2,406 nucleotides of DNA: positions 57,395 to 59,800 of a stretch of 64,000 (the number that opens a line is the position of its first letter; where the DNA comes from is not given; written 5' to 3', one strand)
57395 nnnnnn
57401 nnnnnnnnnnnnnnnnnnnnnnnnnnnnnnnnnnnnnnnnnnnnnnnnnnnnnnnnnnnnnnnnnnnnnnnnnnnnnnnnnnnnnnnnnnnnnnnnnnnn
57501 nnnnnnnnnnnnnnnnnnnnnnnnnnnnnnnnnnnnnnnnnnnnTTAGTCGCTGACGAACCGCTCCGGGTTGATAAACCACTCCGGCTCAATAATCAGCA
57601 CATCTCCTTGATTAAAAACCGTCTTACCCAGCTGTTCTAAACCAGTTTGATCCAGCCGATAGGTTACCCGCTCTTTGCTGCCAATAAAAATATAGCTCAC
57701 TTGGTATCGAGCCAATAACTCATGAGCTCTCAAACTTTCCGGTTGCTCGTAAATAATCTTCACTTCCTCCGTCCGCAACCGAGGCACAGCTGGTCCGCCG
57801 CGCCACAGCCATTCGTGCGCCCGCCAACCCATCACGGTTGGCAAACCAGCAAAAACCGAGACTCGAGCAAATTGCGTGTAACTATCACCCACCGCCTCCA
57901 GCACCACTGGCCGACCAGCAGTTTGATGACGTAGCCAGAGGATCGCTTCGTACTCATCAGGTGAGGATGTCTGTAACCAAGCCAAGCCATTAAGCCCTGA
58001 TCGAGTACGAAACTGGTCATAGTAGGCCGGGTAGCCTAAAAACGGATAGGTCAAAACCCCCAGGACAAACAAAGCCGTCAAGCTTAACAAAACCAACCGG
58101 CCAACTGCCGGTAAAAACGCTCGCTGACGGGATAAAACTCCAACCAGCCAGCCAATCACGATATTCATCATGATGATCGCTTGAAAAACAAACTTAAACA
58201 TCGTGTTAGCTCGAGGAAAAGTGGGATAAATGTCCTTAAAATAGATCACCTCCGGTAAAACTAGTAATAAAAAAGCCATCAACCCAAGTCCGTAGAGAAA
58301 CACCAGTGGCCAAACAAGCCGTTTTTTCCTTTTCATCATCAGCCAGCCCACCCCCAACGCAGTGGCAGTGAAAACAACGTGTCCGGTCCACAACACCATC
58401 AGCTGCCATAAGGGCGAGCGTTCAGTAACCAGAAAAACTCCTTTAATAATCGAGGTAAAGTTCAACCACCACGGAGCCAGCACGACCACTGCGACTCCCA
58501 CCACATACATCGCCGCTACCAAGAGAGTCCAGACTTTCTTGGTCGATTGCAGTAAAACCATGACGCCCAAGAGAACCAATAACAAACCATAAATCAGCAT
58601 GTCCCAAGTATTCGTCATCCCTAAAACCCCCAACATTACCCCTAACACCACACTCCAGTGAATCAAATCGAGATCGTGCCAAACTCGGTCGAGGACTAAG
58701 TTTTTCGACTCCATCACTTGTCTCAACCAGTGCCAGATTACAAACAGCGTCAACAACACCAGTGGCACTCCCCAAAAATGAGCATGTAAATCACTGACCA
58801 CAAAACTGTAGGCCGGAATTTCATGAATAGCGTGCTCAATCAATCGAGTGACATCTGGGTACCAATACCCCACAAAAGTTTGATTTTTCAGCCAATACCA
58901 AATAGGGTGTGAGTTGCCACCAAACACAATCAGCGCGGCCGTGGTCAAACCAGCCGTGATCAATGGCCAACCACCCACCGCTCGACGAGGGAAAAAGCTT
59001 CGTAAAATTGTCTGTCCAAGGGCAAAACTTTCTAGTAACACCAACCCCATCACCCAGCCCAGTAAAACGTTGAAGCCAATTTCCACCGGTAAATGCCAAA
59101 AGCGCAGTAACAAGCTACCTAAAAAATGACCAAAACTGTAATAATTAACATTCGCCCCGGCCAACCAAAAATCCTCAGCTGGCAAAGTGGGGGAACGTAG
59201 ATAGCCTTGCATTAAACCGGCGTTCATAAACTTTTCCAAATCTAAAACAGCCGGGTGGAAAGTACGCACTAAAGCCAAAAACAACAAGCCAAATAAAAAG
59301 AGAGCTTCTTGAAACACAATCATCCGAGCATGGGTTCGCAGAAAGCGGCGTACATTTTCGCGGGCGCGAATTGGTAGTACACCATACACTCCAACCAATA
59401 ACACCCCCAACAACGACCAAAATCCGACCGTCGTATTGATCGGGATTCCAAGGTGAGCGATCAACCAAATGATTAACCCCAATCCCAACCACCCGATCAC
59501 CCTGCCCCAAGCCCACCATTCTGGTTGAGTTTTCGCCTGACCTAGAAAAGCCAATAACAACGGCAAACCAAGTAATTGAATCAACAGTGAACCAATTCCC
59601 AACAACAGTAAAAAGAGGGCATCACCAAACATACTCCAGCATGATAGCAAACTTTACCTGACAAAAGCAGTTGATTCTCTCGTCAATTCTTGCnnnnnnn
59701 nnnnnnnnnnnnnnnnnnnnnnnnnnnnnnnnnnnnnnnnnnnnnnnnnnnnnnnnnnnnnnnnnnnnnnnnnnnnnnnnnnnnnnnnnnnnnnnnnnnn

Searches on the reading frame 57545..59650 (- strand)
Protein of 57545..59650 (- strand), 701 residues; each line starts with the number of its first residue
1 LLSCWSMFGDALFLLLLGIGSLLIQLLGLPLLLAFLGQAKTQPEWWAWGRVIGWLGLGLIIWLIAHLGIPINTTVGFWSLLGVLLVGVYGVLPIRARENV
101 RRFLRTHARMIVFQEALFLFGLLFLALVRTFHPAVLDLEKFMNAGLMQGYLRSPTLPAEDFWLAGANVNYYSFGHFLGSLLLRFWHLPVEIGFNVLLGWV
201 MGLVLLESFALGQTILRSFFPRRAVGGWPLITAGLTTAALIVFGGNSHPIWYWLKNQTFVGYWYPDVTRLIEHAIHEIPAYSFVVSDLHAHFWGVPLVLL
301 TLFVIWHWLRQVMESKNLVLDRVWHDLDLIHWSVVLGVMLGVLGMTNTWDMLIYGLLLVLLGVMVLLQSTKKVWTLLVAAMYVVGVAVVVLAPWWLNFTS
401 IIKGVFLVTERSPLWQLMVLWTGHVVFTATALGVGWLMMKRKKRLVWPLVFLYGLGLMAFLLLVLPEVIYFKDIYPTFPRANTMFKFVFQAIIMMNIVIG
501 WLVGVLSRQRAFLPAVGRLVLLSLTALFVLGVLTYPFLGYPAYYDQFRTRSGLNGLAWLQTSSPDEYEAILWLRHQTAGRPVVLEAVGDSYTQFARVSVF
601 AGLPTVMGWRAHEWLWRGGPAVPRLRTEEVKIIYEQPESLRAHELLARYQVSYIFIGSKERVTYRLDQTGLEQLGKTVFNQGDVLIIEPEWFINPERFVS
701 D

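Call 79: search_protein_families(library=pfam, proteins=[window:57545-59650:-], max_evalue=0.0001)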
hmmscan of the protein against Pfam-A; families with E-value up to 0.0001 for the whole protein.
window:57545-59650:- (701 aa): 1 family
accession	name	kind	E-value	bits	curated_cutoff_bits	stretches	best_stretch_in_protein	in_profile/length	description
PF10060.15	DUF2298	-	7.6e-74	249.8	27.8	2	58-446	3-401/488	Uncharacterized membrane protein (DUF2298)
